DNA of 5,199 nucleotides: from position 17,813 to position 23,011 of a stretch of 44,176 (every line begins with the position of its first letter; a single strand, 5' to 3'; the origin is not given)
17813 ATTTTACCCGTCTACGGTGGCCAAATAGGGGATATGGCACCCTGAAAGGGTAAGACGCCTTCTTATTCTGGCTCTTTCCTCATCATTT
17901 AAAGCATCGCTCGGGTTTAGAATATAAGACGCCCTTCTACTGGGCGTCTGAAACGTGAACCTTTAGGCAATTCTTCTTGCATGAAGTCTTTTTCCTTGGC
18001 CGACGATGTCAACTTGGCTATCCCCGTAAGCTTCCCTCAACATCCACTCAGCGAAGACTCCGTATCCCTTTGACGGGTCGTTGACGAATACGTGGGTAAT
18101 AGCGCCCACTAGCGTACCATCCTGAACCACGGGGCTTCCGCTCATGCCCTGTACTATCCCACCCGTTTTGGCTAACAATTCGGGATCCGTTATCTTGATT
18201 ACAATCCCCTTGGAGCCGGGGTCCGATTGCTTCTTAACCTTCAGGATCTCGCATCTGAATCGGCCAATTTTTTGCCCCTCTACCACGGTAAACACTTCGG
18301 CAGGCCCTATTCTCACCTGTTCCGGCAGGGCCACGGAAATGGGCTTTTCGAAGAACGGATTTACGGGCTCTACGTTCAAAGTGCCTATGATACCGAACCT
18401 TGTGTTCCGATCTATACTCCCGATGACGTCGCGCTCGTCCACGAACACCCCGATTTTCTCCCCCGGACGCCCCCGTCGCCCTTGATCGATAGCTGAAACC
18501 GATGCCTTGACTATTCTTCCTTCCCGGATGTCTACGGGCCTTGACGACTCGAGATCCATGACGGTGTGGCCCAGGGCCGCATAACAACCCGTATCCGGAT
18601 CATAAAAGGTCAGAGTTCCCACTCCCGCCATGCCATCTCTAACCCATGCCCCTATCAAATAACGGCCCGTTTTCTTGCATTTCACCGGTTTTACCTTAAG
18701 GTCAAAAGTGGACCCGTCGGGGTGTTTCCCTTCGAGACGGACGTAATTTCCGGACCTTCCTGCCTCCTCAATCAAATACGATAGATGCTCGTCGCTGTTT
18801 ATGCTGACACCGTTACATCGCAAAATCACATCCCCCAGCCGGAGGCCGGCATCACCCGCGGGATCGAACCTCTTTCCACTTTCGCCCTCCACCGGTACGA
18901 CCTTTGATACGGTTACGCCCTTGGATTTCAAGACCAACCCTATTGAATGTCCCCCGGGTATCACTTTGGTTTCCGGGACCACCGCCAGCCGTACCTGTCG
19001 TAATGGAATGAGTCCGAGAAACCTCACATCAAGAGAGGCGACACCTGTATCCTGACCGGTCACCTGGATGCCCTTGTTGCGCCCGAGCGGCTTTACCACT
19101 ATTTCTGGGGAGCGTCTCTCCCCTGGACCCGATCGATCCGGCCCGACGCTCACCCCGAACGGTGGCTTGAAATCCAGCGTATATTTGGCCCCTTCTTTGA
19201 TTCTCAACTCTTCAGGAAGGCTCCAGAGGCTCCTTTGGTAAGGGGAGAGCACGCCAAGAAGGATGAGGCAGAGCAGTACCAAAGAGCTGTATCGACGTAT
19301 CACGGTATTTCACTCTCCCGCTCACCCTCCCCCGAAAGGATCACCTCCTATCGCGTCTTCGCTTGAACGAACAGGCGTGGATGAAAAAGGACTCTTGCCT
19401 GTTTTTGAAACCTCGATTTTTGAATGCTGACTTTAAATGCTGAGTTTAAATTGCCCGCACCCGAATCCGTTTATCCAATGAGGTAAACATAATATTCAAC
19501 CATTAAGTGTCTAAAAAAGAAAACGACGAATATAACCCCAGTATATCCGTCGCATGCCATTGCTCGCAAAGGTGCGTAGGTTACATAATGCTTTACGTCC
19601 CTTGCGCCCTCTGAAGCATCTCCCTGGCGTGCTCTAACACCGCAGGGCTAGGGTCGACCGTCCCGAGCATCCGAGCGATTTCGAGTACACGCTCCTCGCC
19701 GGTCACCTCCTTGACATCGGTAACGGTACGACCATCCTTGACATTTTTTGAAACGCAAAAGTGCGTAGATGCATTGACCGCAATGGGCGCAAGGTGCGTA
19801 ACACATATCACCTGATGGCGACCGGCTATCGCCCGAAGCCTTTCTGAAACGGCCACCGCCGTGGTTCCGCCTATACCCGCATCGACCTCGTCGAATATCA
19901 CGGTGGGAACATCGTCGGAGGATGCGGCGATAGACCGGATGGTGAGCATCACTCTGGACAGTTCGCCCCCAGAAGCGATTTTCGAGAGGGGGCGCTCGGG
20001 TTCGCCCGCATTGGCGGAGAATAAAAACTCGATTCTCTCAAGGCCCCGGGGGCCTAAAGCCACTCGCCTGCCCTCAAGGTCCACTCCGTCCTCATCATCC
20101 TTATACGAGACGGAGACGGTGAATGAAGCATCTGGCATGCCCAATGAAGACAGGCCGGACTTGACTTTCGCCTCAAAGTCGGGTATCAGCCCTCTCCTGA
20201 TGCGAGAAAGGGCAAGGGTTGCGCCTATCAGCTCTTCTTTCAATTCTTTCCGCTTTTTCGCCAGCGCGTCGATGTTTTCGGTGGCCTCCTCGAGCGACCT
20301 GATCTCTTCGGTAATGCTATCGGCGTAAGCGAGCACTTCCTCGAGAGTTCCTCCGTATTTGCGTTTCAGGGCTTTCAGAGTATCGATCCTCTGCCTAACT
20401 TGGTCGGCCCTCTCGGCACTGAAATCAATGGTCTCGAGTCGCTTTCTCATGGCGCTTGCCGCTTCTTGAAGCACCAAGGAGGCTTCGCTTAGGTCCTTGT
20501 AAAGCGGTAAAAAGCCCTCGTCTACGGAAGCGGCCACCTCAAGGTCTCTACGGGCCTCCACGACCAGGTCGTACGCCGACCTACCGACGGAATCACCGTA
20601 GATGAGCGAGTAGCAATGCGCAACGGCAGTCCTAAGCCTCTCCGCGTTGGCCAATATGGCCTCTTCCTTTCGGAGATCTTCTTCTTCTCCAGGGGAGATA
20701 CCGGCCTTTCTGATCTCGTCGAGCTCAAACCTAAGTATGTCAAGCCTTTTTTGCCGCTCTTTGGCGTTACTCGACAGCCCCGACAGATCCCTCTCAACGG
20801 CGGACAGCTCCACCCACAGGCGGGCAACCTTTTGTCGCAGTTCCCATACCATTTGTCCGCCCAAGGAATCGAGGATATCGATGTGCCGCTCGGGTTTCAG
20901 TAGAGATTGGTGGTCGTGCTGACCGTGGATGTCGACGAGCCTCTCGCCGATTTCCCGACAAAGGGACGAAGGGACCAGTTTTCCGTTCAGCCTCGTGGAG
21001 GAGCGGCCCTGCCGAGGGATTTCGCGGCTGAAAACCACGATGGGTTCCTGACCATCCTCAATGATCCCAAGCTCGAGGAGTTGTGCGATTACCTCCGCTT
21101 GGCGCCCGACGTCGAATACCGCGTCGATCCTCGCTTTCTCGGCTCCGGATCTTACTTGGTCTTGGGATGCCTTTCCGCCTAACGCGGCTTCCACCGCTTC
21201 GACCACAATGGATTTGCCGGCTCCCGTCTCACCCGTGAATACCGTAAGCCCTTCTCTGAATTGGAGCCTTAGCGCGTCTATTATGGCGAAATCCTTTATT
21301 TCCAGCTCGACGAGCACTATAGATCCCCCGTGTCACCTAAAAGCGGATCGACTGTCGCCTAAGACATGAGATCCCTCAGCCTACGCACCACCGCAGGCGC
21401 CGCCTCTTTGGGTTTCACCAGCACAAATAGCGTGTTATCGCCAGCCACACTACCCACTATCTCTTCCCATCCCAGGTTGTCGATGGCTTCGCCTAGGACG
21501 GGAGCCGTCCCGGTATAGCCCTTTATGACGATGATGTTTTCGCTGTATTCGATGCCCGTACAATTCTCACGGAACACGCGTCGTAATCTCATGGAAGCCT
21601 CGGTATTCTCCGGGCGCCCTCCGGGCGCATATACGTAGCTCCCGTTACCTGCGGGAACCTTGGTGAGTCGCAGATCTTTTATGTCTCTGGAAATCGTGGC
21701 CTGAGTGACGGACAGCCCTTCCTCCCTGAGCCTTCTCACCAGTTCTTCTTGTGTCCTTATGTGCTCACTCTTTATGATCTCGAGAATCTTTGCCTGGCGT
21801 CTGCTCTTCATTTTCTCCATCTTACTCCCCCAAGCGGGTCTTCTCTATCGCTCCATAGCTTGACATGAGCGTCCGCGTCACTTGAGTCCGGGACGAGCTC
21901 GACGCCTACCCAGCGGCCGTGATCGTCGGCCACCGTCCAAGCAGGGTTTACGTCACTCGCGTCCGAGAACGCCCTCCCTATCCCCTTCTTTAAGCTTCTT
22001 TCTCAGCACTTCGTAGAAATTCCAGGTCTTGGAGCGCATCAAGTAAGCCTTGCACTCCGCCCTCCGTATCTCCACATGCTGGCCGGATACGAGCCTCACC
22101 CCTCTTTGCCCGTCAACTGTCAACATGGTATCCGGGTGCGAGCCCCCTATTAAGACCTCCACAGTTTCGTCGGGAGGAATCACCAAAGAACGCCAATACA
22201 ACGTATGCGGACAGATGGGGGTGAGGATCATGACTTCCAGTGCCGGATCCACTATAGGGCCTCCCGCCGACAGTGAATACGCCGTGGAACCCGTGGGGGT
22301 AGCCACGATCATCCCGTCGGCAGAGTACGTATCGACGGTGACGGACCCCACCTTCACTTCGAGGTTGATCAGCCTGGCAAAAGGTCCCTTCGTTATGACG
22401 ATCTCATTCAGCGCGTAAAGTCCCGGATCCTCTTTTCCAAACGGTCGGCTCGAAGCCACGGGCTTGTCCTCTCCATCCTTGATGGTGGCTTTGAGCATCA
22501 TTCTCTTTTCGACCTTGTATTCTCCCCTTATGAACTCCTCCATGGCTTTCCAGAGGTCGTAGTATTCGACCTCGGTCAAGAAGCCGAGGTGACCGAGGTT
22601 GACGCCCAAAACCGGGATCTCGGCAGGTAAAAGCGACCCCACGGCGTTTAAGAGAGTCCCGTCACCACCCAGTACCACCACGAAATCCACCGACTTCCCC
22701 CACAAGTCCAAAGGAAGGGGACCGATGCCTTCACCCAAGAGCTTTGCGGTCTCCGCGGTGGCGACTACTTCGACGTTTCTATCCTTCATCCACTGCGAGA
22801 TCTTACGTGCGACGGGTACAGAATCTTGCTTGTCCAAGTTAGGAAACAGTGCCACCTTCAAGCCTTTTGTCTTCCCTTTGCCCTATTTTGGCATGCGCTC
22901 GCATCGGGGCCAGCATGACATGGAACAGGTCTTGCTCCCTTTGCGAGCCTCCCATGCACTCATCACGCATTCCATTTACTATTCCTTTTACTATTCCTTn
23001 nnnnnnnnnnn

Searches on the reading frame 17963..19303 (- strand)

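Call 15: search_protein_families(library=pfam, proteins=[window:17963-19303:-])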
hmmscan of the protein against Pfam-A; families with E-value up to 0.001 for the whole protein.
window:17963-19303:- (446 aa): 3 families
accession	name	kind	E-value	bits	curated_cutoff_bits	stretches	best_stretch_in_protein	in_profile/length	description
PF05580.18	Peptidase_S55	-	3.7e-81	272.6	25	1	214-422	2-210/210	SpoIVB peptidase S55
PF13180.12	PDZ_2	-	5.7e-07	30.2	27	1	144-198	20-72/80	PDZ domain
PF17820.7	PDZ_6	-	1.4e-05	25.2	27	1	148-183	10-45/54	PDZ domain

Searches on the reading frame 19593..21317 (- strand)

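Call 15: search_protein_families(library=pfam, proteins=[window:19593-21317:-])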
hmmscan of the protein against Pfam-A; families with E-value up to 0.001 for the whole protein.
window:19593-21317:- (574 aa): 2 families
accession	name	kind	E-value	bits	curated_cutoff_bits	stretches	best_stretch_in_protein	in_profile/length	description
PF02463.25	SMC_N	-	1.1e-15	58.1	40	1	2-524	2-213/220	RecF/RecN/SMC N terminal domain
PF13476.12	AAA_23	-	1e-13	52.8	27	1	4-202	1-166/201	AAA domain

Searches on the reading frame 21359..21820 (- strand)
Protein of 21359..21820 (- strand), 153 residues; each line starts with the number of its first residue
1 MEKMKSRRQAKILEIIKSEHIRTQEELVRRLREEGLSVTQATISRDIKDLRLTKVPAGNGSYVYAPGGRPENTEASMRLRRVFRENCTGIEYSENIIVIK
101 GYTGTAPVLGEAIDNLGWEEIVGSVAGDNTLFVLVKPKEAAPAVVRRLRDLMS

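Call 15: search_protein_families(library=pfam, proteins=[window:21359-21820:-])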
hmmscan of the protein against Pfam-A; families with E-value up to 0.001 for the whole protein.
window:21359-21820:- (153 aa): 2 families
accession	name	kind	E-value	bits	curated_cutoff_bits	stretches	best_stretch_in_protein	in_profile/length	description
PF01316.27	Arg_repressor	-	1.5e-24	86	27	1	5-65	3-63/70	Arginine repressor, DNA binding domain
PF02863.23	Arg_repressor_C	-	5.9e-22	77.7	25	1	83-149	1-67/68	Arginine repressor, C-terminal domain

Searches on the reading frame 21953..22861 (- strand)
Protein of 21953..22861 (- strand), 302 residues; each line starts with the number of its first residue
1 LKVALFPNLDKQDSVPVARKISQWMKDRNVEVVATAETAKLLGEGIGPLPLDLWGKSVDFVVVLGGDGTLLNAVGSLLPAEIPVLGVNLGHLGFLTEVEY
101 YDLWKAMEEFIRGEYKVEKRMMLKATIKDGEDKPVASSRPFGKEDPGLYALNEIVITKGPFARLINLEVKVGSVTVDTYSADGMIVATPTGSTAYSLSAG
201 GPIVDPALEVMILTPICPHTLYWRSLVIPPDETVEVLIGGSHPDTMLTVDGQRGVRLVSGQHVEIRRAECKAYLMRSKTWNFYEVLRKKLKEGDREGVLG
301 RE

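Call 15: search_protein_families(library=pfam, proteins=[window:21953-22861:-])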
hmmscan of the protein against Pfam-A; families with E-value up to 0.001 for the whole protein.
window:21953-22861:- (302 aa): 2 families
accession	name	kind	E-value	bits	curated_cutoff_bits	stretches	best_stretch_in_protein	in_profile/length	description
PF20143.4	NAD_kinase_C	-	7.9e-34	116.5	23.7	1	151-276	1-125/126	ATP-NAD kinase C-terminal domain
PF01513.26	NAD_kinase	-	2.3e-19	70.4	25.5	1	4-115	2-130/130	ATP-NAD kinase N-terminal domain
